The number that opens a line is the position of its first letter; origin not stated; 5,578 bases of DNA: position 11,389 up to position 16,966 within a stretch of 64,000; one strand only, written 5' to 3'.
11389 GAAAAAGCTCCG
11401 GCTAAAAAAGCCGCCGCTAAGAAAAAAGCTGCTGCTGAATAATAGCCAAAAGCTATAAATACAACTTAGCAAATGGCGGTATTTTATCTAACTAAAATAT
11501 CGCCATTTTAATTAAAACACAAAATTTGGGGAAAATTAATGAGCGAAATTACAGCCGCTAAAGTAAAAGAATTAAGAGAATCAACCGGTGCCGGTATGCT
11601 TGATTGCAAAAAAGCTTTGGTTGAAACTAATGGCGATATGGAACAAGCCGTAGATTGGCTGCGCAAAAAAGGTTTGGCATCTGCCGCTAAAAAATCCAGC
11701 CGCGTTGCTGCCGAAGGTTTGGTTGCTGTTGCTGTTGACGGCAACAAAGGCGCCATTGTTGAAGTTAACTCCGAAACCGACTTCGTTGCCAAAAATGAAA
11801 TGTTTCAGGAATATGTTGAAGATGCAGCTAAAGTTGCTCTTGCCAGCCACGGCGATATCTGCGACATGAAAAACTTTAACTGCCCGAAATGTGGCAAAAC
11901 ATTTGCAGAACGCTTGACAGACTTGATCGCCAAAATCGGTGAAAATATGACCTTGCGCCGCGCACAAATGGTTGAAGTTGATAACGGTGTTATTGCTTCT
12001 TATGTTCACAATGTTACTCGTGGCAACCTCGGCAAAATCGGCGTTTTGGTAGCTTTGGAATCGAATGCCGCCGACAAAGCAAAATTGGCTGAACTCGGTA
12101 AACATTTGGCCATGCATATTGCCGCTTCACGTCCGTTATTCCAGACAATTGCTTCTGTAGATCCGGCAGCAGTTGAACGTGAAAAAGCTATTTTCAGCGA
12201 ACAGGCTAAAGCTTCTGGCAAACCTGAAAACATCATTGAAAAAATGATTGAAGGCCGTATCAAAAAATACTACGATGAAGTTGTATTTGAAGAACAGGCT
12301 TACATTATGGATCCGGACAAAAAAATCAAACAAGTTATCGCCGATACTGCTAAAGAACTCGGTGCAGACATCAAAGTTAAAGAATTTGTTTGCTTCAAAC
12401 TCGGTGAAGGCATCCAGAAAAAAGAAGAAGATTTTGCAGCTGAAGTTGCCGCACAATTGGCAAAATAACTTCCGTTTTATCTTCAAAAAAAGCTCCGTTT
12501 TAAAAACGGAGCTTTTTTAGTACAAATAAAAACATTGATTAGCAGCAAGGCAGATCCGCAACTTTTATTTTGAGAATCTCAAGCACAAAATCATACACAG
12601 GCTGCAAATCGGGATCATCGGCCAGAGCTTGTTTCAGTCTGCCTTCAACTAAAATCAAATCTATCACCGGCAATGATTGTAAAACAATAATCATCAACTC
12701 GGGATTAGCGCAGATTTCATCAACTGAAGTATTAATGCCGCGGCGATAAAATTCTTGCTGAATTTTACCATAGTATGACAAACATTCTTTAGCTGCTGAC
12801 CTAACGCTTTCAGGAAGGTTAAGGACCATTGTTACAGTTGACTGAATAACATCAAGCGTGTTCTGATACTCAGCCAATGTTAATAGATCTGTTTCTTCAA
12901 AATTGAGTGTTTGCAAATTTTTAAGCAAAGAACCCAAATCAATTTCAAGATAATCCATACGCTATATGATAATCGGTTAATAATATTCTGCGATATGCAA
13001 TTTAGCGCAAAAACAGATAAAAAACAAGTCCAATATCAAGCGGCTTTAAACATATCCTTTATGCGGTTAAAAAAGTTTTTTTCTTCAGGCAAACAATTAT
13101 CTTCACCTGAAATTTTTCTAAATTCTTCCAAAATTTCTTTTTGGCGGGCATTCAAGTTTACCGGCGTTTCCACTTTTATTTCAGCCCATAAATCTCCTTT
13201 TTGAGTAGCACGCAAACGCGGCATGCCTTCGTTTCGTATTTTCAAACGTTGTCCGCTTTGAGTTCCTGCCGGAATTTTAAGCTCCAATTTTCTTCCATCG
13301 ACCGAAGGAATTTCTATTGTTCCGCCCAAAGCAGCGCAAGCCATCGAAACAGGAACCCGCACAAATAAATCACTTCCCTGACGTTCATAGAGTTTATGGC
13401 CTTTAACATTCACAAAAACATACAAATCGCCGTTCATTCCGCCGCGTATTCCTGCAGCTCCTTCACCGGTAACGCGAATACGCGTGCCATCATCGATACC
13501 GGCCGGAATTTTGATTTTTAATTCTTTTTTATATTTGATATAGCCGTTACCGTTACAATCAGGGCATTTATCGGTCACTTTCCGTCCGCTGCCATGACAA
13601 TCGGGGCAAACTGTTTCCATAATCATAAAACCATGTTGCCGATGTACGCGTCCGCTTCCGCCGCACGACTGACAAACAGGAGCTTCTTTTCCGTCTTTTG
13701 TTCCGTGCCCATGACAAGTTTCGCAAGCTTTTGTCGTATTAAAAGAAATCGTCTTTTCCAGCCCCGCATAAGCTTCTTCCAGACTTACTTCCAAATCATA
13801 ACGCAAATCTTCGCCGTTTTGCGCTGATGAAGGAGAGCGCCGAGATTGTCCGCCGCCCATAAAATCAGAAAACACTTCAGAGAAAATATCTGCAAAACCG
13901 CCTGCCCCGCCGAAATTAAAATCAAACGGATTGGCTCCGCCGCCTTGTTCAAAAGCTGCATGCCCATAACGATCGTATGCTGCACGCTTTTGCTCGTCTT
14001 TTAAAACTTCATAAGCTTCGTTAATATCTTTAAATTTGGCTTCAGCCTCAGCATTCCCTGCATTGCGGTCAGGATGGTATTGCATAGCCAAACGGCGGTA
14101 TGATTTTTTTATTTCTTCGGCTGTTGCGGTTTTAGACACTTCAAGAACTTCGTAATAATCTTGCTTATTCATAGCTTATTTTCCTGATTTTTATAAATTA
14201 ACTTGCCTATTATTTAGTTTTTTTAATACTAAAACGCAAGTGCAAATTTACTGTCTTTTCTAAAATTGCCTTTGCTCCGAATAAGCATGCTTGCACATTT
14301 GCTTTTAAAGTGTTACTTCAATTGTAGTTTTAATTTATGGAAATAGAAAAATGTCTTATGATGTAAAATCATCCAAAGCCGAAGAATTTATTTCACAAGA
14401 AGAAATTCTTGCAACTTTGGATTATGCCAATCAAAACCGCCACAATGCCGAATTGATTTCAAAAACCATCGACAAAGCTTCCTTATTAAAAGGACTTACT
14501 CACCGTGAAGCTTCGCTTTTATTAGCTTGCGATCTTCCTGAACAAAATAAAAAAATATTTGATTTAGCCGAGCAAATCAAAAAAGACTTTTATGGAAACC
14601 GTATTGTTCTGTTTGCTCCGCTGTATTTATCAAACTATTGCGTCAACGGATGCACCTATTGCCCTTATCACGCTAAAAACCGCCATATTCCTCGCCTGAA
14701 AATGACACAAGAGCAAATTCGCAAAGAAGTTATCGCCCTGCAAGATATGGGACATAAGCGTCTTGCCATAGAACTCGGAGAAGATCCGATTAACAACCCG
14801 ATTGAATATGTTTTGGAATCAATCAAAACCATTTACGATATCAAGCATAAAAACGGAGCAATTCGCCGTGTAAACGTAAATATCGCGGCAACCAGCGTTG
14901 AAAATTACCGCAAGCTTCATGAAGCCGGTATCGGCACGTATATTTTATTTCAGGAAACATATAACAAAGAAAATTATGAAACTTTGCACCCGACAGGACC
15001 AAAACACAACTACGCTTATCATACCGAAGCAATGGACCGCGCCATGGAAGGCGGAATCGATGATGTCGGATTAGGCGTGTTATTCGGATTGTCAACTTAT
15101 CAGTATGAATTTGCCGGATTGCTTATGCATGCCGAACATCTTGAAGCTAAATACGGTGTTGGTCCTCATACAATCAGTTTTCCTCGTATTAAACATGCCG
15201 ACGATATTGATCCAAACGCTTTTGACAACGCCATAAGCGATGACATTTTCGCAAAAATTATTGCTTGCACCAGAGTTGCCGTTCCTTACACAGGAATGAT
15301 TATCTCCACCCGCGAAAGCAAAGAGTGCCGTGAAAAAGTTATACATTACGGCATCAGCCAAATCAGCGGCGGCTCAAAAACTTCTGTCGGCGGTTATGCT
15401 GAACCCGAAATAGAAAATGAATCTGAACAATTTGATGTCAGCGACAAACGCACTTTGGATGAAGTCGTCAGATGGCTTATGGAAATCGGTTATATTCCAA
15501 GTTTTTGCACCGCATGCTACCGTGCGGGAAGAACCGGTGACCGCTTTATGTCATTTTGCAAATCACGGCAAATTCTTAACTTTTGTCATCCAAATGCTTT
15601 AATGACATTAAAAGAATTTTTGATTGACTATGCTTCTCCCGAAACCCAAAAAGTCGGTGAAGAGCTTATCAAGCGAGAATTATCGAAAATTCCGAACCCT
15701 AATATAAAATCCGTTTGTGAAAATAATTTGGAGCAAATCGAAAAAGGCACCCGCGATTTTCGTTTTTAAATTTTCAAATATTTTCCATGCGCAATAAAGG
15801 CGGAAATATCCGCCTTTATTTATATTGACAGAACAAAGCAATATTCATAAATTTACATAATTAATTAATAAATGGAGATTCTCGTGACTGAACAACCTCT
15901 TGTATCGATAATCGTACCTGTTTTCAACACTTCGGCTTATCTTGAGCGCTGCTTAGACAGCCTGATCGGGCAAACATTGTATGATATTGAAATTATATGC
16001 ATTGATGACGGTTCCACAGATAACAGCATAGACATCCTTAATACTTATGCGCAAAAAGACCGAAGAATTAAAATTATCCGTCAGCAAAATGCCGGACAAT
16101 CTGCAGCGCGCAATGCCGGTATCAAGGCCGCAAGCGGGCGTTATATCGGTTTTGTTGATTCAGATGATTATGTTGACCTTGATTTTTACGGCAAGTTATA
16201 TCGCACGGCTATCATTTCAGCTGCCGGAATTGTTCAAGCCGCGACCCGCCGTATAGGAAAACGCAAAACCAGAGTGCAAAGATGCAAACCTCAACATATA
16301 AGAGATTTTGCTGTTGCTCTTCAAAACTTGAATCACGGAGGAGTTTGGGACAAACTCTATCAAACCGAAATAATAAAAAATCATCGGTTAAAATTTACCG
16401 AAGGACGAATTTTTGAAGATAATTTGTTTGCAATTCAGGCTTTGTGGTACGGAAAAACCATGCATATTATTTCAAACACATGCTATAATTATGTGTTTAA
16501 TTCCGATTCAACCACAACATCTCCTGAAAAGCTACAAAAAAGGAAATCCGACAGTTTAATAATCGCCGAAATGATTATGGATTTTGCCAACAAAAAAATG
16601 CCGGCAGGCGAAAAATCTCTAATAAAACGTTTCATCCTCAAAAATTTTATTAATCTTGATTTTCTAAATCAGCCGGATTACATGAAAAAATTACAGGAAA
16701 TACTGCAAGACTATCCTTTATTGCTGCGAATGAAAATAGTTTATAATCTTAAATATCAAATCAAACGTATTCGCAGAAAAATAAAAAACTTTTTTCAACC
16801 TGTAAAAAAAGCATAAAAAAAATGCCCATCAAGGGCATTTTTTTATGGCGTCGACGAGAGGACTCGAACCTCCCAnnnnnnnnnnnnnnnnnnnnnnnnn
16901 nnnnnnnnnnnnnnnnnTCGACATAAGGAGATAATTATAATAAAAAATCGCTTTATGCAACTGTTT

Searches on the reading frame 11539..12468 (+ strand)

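Call 53: search_protein_families(library=pfam, proteins=[window:11539-12468:+], max_evalue=0.001)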
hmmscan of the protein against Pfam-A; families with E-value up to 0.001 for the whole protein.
window:11539-12468:+ (309 aa): 4 families
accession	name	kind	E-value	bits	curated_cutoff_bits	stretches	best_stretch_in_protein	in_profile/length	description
PF00889.24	EF_TS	-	1.3e-68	231.1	27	1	71-290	1-204/204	Elongation factor TS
PF25025.1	EF-Ts_N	-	4.1e-07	30.3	33.2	1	7-44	15-53/60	Elongation factor Ts, mitochondrial, N-terminal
PF22562.2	UBA_7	-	0.0003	21.1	27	1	21-42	16-38/48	UBA-like domain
PF22566.2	UBA_8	-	0.00055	20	26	0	8-39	6-37/46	UBA-like domain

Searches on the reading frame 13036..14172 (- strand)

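Call 53: search_protein_families(library=pfam, proteins=[window:13036-14172:-], max_evalue=0.001)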
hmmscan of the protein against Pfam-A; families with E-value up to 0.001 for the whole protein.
window:13036-14172:- (378 aa): 4 families
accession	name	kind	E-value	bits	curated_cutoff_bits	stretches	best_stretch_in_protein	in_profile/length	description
PF01556.23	DnaJ_C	-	6.4e-49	166.3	26.6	1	123-337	1-152/152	DnaJ C terminal domain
PF00226.36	DnaJ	-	2.9e-29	101.4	27.8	1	5-67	1-63/63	DnaJ domain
PF00684.25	DnaJ_CXXCXGXG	-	1.2e-13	51.5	32.7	1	150-210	1-65/65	DnaJ central domain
PF15777.11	Anti-TRAP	-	0.00028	21.3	32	1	185-212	9-42/59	Tryptophan RNA-binding attenuator protein inhibitory protein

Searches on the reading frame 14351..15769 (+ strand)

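Call 53: search_protein_families(library=pfam, proteins=[window:14351-15769:+], max_evalue=0.001)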
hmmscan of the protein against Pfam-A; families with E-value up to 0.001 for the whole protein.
window:14351-15769:+ (472 aa): 2 families
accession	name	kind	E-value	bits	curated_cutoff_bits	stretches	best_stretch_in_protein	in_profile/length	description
PF06968.18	BATS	-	1.7e-17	63.8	22.2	1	276-381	1-87/88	Biotin and Thiamin Synthesis associated domain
PF04055.27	Radical_SAM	-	1.4e-16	61.6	29.5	1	93-245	3-149/166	Radical SAM superfamily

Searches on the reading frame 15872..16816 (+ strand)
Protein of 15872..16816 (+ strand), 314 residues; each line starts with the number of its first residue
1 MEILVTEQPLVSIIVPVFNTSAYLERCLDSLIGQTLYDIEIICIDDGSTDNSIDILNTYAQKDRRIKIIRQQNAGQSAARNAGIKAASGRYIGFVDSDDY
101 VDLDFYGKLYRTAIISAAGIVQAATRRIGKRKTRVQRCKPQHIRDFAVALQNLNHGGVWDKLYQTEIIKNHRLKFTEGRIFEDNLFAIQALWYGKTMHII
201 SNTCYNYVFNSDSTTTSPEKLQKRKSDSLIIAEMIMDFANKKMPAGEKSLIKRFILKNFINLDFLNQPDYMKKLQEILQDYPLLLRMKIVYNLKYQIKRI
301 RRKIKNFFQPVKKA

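Call 53: search_protein_families(library=pfam, proteins=[window:15872-16816:+], max_evalue=0.001)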
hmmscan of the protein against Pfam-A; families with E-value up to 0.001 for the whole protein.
window:15872-16816:+ (314 aa): 3 families
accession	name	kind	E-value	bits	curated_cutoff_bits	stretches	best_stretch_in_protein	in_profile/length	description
PF00535.33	Glycos_transf_2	-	5.3e-37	127.8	23.3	1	12-139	1-129/168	Glycosyl transferase family 2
PF10111.15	Glyco_tranf_2_2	-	2e-11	44.3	27.3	1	13-113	2-106/276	Glycosyltransferase like family 2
PF13641.12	Glyco_tranf_2_3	-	1.1e-09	39.1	27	1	9-135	2-132/230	Glycosyltransferase like family 2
